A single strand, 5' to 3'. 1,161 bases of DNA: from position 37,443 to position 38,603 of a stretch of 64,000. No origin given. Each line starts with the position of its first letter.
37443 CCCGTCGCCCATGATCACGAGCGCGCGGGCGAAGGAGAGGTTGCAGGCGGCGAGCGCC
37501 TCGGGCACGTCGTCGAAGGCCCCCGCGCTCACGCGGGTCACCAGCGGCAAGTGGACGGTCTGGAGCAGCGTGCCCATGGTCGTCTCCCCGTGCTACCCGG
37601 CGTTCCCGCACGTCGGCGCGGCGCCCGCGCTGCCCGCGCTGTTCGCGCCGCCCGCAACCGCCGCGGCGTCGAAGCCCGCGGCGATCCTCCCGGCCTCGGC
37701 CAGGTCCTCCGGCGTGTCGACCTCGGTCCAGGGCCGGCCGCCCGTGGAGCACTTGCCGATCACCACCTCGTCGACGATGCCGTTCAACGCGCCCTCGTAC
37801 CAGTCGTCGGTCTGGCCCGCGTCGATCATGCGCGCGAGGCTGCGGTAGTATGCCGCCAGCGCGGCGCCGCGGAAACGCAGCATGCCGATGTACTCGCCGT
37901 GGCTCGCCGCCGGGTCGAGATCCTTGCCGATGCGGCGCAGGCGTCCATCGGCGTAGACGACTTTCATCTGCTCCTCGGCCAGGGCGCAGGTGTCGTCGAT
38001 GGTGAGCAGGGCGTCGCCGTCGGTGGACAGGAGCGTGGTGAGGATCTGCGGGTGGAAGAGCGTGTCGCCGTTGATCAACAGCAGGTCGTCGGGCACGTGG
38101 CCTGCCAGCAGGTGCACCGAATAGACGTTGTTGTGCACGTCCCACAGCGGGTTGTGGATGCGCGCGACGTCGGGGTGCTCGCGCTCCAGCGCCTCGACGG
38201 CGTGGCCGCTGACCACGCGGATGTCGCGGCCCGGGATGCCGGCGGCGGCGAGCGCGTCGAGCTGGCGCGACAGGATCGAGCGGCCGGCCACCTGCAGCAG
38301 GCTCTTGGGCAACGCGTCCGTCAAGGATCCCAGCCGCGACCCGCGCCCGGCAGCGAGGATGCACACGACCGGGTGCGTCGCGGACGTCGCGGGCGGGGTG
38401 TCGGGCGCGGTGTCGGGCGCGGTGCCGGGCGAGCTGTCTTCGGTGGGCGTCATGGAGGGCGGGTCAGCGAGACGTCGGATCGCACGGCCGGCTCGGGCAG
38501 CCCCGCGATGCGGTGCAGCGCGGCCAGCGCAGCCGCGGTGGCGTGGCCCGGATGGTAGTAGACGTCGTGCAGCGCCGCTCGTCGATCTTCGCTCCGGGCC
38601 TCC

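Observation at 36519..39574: Overlap-coupled operon pairing a glycerol-1-phosphate dehydrogenase with a cytidylyltransferase and a TagF-like glycerophosphotransferase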

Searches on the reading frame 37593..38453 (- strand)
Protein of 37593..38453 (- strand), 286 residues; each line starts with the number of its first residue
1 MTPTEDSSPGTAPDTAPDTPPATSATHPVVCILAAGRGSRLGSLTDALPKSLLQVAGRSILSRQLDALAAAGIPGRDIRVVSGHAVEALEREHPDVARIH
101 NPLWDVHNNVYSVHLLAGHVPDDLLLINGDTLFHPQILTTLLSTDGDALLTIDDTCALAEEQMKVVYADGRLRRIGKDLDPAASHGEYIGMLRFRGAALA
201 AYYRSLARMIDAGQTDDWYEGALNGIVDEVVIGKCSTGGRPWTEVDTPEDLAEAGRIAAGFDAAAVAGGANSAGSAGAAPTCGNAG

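Call 5: search_protein_families(library=pfam, proteins=[window:37593-38453:-], max_evalue=0.01)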
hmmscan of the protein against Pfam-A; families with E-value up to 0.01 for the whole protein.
window:37593-38453:- (286 aa): 3 families
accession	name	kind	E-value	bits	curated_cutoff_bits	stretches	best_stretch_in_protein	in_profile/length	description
PF12804.13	NTP_transf_3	-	1.8e-13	51.4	27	1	31-144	2-110/160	MobA-like NTP transferase domain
PF00483.29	NTP_transferase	-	7.5e-05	22.9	21.2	1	31-77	3-48/245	Nucleotidyl transferase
PF01128.25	IspD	-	0.0008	19.7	27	1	30-72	3-42/221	2-C-methyl-D-erythritol 4-phosphate cytidylyltransferase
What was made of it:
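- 37593..38453 (-): NT: LicC/IPCT-type nucleotidyltransferase, predicted CTP:sn-glycerol-1-phosphate cytidylyltransferase, 286 aa. Start overlaps the GPT stop (ATGA). PF12804 scores 51 bits (call 5).
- On LicC/IPCT-type small-phosphoalcohol cytidylyltransferases (Pfam PF12804/PF00483 fold): PF12804 scores 51.4 bits against 27 (call 5).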

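Call 6: search_protein_families(library=ncbifam, proteins=[window:37593-38453:-], max_evalue=0.01)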
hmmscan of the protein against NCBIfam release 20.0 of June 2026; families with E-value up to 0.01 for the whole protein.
window:37593-38453:- (286 aa): 23 families
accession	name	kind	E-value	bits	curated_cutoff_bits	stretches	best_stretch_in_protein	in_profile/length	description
NF041135.1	IPPtranDIPPsyn_Thcocales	equivalog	8.3e-19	67.9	580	1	31-257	4-216/419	bifunctional L-myo-inositol-1-phosphate cytidylyltransferase/CDP-L-myo-inositol myo-inositolphosphotransferase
TIGR03992.1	Arch_glmU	subfamily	2.2e-12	46.6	292.1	1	31-153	4-129/393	bifunctional sugar-1-phosphate nucleotidylyltransferase/acetyltransferase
NF041313.1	UDPGP_AglF_Halo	equivalog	6.5e-12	45.4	400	1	31-157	4-135/234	UTP--glucose-1-phosphate uridylyltransferase AglF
NF045761.1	NAMPUrTaseMurU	equivalog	1.1e-10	41.7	250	1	31-74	4-47/226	N-acetylmuramate alpha-1-phosphate uridylyltransferase MurU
NF045697.1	MurNAcPUrMurU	equivalog_domain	3.4e-07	29.9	370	1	32-85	2-52/229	N-acetylmuramate alpha-1-phosphate uridylyltransferase MurU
TIGR01173.1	glmU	equivalog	7.8e-07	28.3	366.85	1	30-148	3-120/452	bifunctional UDP-N-acetylglucosamine diphosphorylase/glucosamine-1-phosphate N-acetyltransferase GlmU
NF010940.0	PRK14360.1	equivalog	9.9e-07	27.6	602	1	30-144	4-118/452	bifunctional UDP-N-acetylglucosamine diphosphorylase/glucosamine-1-phosphate N-acetyltransferase GlmU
NF045665.1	NTPtran_DVU1551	equivalog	1.6e-06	27.4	315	1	30-103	3-71/359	DVU_1551 family NTP transferase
NF010933.0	PRK14353.1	equivalog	2e-06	26.7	505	1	29-178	7-159/453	bifunctional UDP-N-acetylglucosamine diphosphorylase/glucosamine-1-phosphate N-acetyltransferase GlmU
NF041173.1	Sug_nt_acttase_Thmprot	equivalog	2.1e-06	27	600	1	30-152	3-127/405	bifunctional sugar-1-phosphate nucleotidylyltransferase/acetyltransferase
TIGR01208.1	rmlA_long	equivalog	3.4e-06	26.2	320.25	1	32-87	4-58/353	glucose-1-phosphate thymidylyltransferase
NF010936.0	PRK14356.1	equivalog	4.2e-06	25.9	666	1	29-184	7-165/456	bifunctional UDP-N-acetylglucosamine diphosphorylase/glucosamine-1-phosphate N-acetyltransferase GlmU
NF038362.1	Sden_1164_fam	equivalog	8.7e-06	25.4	300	1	29-184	3-169/266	Sden_1164 family protein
NF010932.0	PRK14352.1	equivalog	9.9e-06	24.5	611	1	26-91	5-65/488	bifunctional UDP-N-acetylglucosamine diphosphorylase/glucosamine-1-phosphate N-acetyltransferase GlmU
NF006986.0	PRK09451.1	equivalog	9.9e-05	21.3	725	1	29-93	7-66/456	bifunctional UDP-N-acetylglucosamine diphosphorylase/glucosamine-1-phosphate N-acetyltransferase GlmU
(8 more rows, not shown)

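Call 12: search_solved_structures(query=window:37593-38453:-, max_evalue=0.001, show_alignments=2)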
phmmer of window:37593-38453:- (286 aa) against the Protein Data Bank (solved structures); distinct sequences matched with E-value up to 0.001: 8.
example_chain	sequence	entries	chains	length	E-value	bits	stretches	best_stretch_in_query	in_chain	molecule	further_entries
1jyk_A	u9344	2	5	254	3.3e-07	33.5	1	30-133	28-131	CTP:phosphocholine Cytidylyltransferase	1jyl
6pd1_A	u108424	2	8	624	6.4e-07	32.5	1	31-199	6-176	Nucleotidyl transferase/aminotransferase, class V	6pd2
2xme_A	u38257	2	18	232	9.5e-07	32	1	31-180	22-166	CTP-INOSITOL-1-PHOSPHATE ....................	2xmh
4mnd_A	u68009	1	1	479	1.8e-06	31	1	31-180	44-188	CTP L-myo-inositol-1-phosphate cytidylyltransferase/CDP-L-myo-inositol myo-inositolphospho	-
4jd0_A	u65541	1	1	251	6.1e-06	29.3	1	31-252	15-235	Nucleotidyl transferase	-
5z09_A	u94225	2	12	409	9.9e-05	25.3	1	31-135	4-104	Dual sugar-1-phosphate nucleotidylyltransferase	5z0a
4y7t_A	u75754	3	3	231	0.0001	25.3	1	31-74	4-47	Nucleotidyl transferase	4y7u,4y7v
8hhd_A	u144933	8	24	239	0.00021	24.3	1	31-79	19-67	Nucleotidyl transferase | N-acetylmuramate alpha-1-phosphate uridylyltransferase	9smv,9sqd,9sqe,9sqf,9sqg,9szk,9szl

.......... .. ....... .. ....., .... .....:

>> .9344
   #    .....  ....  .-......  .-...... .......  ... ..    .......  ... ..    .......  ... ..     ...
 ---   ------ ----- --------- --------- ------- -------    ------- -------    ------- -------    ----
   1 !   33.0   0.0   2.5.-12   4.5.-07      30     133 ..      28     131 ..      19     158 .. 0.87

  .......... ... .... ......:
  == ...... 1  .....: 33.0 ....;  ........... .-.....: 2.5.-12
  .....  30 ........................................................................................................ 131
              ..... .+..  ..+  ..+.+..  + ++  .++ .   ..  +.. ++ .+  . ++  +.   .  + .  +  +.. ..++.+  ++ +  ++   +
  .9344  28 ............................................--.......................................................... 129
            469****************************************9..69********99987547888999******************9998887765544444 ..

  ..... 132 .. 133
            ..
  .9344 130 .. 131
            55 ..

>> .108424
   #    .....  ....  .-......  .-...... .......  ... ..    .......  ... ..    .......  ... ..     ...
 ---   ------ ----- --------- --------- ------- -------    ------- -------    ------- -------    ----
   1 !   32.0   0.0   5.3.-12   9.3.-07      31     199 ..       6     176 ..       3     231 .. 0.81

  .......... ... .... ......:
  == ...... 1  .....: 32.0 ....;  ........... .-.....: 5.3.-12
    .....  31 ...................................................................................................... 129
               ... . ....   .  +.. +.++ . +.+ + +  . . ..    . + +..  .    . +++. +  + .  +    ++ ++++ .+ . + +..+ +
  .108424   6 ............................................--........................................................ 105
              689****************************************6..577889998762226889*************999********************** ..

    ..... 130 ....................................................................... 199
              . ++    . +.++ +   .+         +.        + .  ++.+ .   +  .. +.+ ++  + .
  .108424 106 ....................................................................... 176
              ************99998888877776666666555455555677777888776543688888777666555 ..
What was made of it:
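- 37593..38453 (-): Best PDB sequence hits are LicC, a CMP-aminoethylphosphonate-type NT (6PD1) and IPCT (call 12).
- On LicC/IPCT-type small-phosphoalcohol cytidylyltransferases (Pfam PF12804/PF00483 fold): Best PDB hits are LicC 3e-7, 6PD1 6e-7 and IPCT 1e-6 (call 12).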

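Call 80: find_homologous_proteins(query=window:37593-38453:-, max_evalue=1e-15)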
Query window:37593-38453:- (286 aa): 124 proteins with E <= 1e-15 among 8000 candidates; the best 120 are listed.
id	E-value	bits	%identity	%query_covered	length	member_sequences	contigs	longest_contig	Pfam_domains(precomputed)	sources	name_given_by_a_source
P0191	3.6e-185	632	100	100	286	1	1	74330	PF12804.14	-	-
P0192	1.2e-87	312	65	83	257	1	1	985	PF00483.30,PF12804.14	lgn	-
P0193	1.8e-87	312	64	84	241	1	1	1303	PF00483.30,PF12804.14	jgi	jgi:choline kinase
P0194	5.1e-85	304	61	78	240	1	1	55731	PF12804.14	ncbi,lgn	-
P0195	3.8e-84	301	61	84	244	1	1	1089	PF00483.30,PF12804.14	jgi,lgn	jgi:choline kinase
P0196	7.2e-83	297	61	84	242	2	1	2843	PF12804.14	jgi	-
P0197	1.4e-79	286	58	84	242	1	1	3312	PF00483.30,PF12804.14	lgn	-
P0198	1.5e-76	276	57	83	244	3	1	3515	PF00483.30,PF12804.14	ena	-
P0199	1.7e-72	263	56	80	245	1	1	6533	PF00483.30,PF12804.14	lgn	-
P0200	4.9e-71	258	60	74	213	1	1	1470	PF12804.14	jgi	jgi:choline kinase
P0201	4.3e-70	255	54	80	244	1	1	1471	PF00483.30,PF12804.14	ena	-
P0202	1.0e-69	253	53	78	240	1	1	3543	PF12804.14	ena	-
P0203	5.8e-69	251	51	83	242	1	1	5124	PF00483.30,PF12804.14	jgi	jgi:L-glutamine-phosphate cytidylyltransferase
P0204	3.8e-53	199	49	79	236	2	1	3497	PF00483.30,PF01128.26,PF12804.14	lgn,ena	-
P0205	1.0e-52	198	46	83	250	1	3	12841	PF12804.14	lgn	-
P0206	1.5e-52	197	48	79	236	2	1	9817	PF00483.30,PF01128.26,PF12804.14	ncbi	-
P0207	3.0e-50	190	43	80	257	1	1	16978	PF00483.30,PF12804.14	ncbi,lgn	-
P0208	3.8e-48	183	42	78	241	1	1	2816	PF00483.30,PF12804.14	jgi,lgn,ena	-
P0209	5.8e-46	175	45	81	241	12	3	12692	PF00483.30,PF01128.26,PF12804.14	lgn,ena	-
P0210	8.6e-45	172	45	79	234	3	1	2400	PF00483.30,PF01128.26,PF12804.14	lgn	-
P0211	3.2e-44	170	45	81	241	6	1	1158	PF00483.30,PF01128.26,PF12804.14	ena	-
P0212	7.7e-44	169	44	81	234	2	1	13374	PF00483.30,PF01128.26,PF12804.14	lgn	-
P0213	1.9e-38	151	37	80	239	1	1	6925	PF00483.30,PF12804.14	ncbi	-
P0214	2.9e-38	150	43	77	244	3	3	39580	PF00483.30,PF12804.14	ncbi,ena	-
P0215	1.1e-36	145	38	79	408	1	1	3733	PF00483.30,PF12804.14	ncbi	-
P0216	7.0e-35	139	40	81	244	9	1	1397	PF00483.30,PF01128.26,PF12804.14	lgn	-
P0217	5.5e-34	136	39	80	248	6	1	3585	PF00483.30,PF12804.14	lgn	-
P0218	5.9e-34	136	42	77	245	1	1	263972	PF00483.30,PF12804.14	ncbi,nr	ncbi:MAG: phosphocholine cytidylyltransferase family protein [Myxococcales bacterium]|nr:phosphochol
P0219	6.9e-33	133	38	80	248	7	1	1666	PF00483.30,PF12804.14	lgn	-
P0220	1.0e-32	132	39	77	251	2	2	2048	PF00483.30,PF12804.14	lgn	-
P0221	1.4e-32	132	39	77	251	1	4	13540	PF00483.30,PF12804.14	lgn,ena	-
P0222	5.7e-32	130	38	86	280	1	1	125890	PF00483.30,PF01128.26,PF12804.14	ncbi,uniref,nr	ncbi:MAG: phosphocholine cytidylyltransferase family protein [Nannocystis sp.]|uniref:phosphocholine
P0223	1.7e-31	128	40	79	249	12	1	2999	PF00483.30,PF01128.26,PF12804.14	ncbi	-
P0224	1.8e-31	128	38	77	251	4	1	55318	PF00483.30,PF12804.14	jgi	-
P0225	3.6e-31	127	39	77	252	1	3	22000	PF00483.30,PF12804.14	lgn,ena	-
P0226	3.7e-31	127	38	80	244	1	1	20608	PF00483.30,PF12804.14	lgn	-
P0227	3.7e-31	127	38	77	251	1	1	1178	PF00483.30,PF12804.14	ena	-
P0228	4.0e-31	127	37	81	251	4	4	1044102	PF00483.30,PF12804.14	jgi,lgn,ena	jgi:choline kinase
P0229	6.1e-31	126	38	77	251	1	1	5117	PF00483.30,PF12804.14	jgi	-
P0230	7.0e-31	126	38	77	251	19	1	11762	PF00483.30,PF12804.14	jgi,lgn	-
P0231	8.2e-31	126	39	77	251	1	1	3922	PF00483.30,PF12804.14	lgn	-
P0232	9.7e-31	126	36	80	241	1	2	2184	PF00483.30,PF12804.14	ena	-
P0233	1.5e-30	125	38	80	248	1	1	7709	PF00483.30,PF12804.14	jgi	jgi:choline kinase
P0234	1.8e-30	125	37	77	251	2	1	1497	PF00483.30,PF12804.14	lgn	-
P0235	3.2e-30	124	39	77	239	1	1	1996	PF00483.30,PF12804.14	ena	-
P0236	4.4e-30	123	38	82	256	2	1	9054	PF00483.30,PF12804.14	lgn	-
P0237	4.7e-30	123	38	77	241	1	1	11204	PF00483.30,PF12804.14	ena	-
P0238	5.0e-30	123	38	81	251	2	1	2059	PF00483.30,PF12804.14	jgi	-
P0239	5.3e-30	123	39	77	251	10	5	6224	PF00483.30,PF12804.14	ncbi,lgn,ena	-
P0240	5.6e-30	123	41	83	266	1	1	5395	PF00483.30,PF01128.26,PF12804.14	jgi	jgi:choline kinase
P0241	6.5e-30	123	37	81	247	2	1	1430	PF00483.30,PF12804.14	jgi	-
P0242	7.0e-30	123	38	81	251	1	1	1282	PF00483.30,PF12804.14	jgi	jgi:choline kinase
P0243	7.7e-30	123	39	77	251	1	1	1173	PF00483.30,PF12804.14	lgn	-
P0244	9.1e-30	122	38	77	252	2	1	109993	PF00483.30,PF12804.14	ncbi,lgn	-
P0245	9.3e-30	122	39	81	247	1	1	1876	PF00483.30,PF12804.14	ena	-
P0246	1.0e-29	122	38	81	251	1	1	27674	PF00483.30,PF12804.14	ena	-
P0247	1.1e-29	122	36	77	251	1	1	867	PF00483.30,PF12804.14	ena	-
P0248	1.4e-29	122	39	77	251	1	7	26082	PF00483.30,PF12804.14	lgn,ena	-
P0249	1.6e-29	122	38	77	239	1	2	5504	PF00483.30,PF12804.14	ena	-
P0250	1.7e-29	121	39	77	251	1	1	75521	PF00483.30,PF12804.14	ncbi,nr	ncbi:phosphocholine cytidylyltransferase family protein [Hellea sp.]|nr:phosphocholine cytidylyltran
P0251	1.7e-29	121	37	86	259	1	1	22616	PF00483.30,PF12804.14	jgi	jgi:choline kinase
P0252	2.4e-29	121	39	77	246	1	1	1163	PF00483.30,PF12804.14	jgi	jgi:choline kinase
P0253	2.5e-29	121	38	77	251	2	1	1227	PF00483.30,PF12804.14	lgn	-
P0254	3.1e-29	121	37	77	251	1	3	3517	PF00483.30,PF12804.14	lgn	-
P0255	3.8e-29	120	36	81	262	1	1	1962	PF00483.30,PF12804.14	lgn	-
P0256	3.8e-29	120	36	81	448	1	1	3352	PF00483.30,PF12804.14,PF12710.14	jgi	-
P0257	4.3e-29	120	33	88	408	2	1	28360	PF00483.30,PF12804.14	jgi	jgi:choline kinase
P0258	4.8e-29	120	36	77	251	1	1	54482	PF00483.30,PF12804.14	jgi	-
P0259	5.2e-29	120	39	78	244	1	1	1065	PF00483.30,PF12804.14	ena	-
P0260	6.5e-29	120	37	77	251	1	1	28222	PF00483.30,PF12804.14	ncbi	-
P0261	8.8e-29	119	38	77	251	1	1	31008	PF00483.30,PF12804.14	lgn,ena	-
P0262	1.1e-28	119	36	79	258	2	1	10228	PF00483.30,PF12804.14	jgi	-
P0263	1.4e-28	118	41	81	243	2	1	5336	PF00483.30,PF12804.14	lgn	-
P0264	1.6e-28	118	41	80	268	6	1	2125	PF00483.30,PF12804.14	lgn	-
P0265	2.2e-28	118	37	77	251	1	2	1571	PF00483.30,PF12804.14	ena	-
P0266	2.6e-28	118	36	77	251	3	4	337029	PF00483.30,PF12804.14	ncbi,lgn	ncbi:MAG: sugar phosphate nucleotidyltransferase [Alphaproteobacteria bacterium]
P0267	9.3e-28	116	37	80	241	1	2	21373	PF00483.30,PF12804.14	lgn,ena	-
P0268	1.0e-27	116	35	81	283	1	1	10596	PF00483.30,PF12804.14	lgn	-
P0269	1.6e-27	115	36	80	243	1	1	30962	PF00483.30,PF12804.14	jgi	jgi:choline kinase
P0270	2.1e-27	115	40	78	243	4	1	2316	PF00483.30,PF12804.14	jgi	jgi:choline kinase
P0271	3.9e-27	114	37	79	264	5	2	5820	PF00483.30,PF12804.14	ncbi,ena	-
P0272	5.1e-27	113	37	77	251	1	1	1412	PF00483.30,PF12804.14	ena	-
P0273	6.3e-27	113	39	78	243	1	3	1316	PF00483.30,PF12804.14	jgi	jgi:choline kinase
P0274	7.2e-27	113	34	83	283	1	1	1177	PF00483.30,PF12804.14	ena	-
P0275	9.6e-27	112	36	77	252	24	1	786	PF00483.30,PF12804.14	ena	-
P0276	1.1e-26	112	35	77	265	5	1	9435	PF00483.30,PF12804.14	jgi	-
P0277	1.3e-26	112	37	79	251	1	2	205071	PF00483.30,PF12804.14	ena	-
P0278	1.7e-26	112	34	79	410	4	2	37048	PF00483.30,PF12804.14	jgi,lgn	-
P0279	1.9e-26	111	41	78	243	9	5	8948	PF00483.30,PF12804.14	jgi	jgi:choline kinase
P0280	4.7e-26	110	33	82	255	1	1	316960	PF00483.30,PF01128.26,PF12804.14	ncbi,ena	-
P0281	5.2e-26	110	34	78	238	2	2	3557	PF00483.30,PF01128.26,PF12804.14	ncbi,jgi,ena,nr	ncbi:MAG: hypothetical protein AUG75_12185 [Cyanobacteria bacterium 13_1_20CM_4_61_6]|jgi:L-glutamin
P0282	5.2e-26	110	34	80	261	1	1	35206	PF00483.30,PF01128.26,PF12804.14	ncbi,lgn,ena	-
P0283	5.6e-26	110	39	80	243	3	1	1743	PF00483.30,PF12804.14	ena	-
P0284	7.2e-26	110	41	80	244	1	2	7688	PF00483.30,PF12804.14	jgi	jgi:choline kinase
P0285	7.6e-26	109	40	78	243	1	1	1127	PF00483.30,PF12804.14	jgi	jgi:choline kinase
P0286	1.1e-25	109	44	56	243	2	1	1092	PF00483.30,PF12804.14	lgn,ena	-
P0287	2.1e-25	108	39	79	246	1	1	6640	PF00483.30,PF12804.14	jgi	jgi:choline kinase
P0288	1.6e-24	105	34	83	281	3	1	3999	PF00483.30,PF12804.14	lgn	-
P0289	1.7e-24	105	40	80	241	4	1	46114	PF00483.30,PF12804.14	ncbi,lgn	-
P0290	3.8e-24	104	39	81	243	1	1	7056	PF00483.30,PF12804.14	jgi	-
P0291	1.3e-23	102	39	83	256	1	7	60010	PF00483.30,PF12804.14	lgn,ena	-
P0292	1.6e-23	102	38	81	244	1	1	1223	PF00483.30,PF12804.14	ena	-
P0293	2.8e-23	101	39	80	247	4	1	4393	PF00483.30,PF12804.14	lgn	-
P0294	4.4e-23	100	35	81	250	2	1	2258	PF01128.26,PF12804.14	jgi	jgi:choline kinase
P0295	3.4e-22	97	42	56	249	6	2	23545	PF00483.30,PF12804.14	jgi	jgi:choline kinase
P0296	5.3e-22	97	30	77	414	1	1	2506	PF01467.33,PF20202.5,PF12804.14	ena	-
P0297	8.3e-22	96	36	78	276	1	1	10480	PF00483.30,PF01128.26,PF12804.14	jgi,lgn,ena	-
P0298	1.6e-21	95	34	85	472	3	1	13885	PF00483.30,PF01128.26,PF12804.14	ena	-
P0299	1.8e-21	95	38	83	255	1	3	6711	PF00483.30,PF12804.14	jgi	jgi:choline kinase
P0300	2.6e-21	95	37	81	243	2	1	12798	PF00483.30,PF12804.14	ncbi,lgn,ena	-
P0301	1.8e-20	92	33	80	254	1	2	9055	PF00483.30,PF12804.14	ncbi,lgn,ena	-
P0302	2.2e-20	92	38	80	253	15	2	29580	PF00483.30,PF12804.14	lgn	-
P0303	4.2e-19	87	37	79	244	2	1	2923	PF00483.30,PF12804.14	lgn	-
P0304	7.9e-19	86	34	77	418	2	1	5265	PF00483.30,PF01467.33,PF12804.14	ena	-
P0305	1.6e-18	85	36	79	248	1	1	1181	PF00483.30,PF12804.14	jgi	jgi:choline kinase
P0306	2.9e-18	85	28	79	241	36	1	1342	PF00483.30,PF20202.5,PF12804.14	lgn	-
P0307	5.0e-18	84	32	80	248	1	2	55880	PF00483.30,PF12804.14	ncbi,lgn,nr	ncbi:MAG: NTP transferase domain-containing protein [Peptococcaceae bacterium]|nr:NTP transferase do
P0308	1.7e-17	82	31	77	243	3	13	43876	PF00483.30,PF12804.14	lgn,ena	-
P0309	2.7e-17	81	38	79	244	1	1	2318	PF00483.30,PF12804.14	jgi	jgi:choline kinase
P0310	3.1e-17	81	32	77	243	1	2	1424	PF00483.30,PF12804.14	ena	-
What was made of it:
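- The NT's best characterised relatives are all cytidylyltransferases (calls 12, 80).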
